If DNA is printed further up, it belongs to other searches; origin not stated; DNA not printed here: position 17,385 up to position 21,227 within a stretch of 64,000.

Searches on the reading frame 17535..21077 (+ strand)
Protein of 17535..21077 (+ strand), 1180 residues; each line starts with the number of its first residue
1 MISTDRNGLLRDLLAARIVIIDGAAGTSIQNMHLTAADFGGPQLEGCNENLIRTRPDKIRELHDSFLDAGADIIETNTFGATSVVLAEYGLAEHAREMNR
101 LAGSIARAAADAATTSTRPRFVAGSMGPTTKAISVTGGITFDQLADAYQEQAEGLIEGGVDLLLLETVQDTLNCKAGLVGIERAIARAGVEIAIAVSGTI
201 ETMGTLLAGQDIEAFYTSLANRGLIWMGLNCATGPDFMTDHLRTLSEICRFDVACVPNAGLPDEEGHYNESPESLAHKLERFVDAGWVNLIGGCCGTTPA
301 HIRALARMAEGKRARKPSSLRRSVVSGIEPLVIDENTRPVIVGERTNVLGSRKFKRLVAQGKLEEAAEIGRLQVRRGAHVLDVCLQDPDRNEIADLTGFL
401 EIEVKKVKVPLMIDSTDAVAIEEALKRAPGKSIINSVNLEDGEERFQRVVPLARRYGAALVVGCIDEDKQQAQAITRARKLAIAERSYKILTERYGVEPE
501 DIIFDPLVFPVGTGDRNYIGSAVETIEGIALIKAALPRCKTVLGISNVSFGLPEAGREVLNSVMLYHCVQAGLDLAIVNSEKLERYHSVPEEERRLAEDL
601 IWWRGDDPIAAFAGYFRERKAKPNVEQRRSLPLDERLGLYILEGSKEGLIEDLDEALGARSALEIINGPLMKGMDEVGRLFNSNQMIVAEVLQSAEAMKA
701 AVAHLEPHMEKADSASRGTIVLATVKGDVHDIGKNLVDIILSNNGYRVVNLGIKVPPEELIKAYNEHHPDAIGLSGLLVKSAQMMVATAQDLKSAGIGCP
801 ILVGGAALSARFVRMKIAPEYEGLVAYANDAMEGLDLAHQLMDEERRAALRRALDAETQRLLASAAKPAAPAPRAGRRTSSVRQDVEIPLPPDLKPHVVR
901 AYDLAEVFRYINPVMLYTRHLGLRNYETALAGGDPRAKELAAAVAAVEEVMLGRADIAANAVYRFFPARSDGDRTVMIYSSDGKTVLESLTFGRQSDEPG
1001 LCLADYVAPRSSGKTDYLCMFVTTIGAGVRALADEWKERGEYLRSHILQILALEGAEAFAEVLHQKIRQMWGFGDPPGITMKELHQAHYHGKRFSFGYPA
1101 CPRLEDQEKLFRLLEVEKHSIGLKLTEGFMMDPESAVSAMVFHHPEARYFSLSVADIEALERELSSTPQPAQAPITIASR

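Call 16: search_protein_families(library=pfam, proteins=[window:17535-21077:+])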
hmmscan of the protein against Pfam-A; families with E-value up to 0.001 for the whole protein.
window:17535-21077:+ (1180 aa): 5 families
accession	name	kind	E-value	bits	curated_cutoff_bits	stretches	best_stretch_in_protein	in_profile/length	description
PF02574.22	S-methyl_trans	-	1.2e-86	291.6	22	1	19-308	1-282/283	Homocysteine S-methyltransferase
PF02965.22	Met_synt_B12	-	1.1e-53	182.9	25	1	934-1154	30-259/273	Vitamin B12 dependent methionine synthase, activation domain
PF00809.28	Pterin_bind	-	1.3e-40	140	25.5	1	343-579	1-244/244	Pterin binding enzyme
PF02607.22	B12-binding_2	-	4e-21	75.4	23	1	635-706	3-74/74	B12 binding domain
PF02310.24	B12-binding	-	1.6e-19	70.3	32.1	1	719-833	2-118/121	B12 binding domain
